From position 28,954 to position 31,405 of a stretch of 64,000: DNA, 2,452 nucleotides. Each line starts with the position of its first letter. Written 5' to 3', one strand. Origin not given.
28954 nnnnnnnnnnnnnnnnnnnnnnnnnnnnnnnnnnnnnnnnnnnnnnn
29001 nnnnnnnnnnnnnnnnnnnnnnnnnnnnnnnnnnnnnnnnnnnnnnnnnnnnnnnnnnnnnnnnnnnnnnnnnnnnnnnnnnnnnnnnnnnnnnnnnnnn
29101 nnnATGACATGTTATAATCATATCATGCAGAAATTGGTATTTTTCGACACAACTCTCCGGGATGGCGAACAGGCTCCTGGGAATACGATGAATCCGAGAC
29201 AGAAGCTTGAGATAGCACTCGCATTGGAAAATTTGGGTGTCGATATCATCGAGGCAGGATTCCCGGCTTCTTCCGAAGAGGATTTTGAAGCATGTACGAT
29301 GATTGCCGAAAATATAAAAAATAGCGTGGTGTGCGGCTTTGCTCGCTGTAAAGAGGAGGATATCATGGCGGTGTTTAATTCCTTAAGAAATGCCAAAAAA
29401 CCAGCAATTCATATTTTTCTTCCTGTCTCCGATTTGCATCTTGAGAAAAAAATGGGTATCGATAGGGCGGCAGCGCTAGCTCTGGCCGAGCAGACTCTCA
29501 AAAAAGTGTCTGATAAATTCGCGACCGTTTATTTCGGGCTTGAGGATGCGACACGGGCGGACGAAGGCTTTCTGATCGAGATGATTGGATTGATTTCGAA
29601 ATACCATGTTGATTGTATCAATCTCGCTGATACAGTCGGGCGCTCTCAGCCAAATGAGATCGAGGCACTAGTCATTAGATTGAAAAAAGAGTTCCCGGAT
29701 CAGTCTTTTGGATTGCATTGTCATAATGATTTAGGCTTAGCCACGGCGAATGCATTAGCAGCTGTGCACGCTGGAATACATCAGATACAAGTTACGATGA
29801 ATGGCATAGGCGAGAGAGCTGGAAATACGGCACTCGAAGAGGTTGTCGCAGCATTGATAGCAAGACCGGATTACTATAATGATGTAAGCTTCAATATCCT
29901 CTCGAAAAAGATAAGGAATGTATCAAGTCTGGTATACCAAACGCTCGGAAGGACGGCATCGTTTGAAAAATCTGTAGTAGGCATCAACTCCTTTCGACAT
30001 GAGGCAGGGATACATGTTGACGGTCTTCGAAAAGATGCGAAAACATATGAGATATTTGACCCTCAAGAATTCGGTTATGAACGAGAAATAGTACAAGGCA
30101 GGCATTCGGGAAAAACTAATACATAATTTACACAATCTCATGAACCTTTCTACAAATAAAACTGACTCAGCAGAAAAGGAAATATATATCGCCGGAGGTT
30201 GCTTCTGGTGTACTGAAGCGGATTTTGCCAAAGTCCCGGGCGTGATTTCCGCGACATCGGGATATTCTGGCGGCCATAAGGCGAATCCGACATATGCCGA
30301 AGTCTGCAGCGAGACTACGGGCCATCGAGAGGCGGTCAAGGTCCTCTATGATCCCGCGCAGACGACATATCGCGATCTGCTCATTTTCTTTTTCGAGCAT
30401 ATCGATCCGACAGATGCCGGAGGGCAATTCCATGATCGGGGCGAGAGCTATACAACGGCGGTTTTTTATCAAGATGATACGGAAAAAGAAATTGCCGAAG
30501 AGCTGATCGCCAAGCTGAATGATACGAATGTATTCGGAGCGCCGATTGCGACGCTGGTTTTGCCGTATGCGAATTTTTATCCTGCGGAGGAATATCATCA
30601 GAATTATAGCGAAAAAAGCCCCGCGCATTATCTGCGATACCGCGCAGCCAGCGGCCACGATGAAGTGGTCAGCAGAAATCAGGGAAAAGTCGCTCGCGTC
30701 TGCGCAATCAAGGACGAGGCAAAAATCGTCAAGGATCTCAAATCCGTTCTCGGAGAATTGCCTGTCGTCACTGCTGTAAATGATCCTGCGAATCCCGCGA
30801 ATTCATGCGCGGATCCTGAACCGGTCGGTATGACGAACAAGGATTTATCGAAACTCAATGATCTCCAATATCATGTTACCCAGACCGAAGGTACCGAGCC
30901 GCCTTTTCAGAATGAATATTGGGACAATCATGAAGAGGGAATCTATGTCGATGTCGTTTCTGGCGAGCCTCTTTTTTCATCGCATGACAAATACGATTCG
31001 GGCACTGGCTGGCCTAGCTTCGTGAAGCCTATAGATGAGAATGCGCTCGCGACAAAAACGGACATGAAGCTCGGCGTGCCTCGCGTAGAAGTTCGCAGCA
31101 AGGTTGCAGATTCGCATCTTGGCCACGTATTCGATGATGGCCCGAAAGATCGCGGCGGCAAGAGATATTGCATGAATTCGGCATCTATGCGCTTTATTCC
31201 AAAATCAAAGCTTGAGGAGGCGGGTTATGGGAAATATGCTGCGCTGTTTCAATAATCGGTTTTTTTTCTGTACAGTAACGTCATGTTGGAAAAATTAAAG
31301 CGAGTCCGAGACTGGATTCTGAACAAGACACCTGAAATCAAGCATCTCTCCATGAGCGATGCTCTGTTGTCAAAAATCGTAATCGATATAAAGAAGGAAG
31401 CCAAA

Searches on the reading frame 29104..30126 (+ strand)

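Call 40: search_protein_families(library=pfam, proteins=[window:29104-30126:+], max_evalue=0.001)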
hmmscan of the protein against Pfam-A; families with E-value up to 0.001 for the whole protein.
window:29104-30126:+ (340 aa): 2 families
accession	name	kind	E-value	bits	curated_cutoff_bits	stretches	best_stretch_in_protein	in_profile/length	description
PF00682.25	HMGL-like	-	5.2e-81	272.3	29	1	11-277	2-260/260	HMGL-like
PF22617.1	HCS_D2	-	2.6e-16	60.2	27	1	291-337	1-48/82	Homocitrate synthase post-HMGL domain-like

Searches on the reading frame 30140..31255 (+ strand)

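Call 40: search_protein_families(library=pfam, proteins=[window:30140-31255:+], max_evalue=0.001)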
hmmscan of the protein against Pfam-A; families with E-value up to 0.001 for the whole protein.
window:30140-31255:+ (371 aa): 2 families
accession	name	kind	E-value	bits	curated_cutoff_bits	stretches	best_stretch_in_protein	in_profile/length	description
PF01625.27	PMSR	-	1e-59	201.6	23.7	1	14-165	1-152/153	Peptide methionine sulfoxide reductase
PF01641.26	SelR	-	4e-48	162.6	24.9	1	239-354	1-116/116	SelR domain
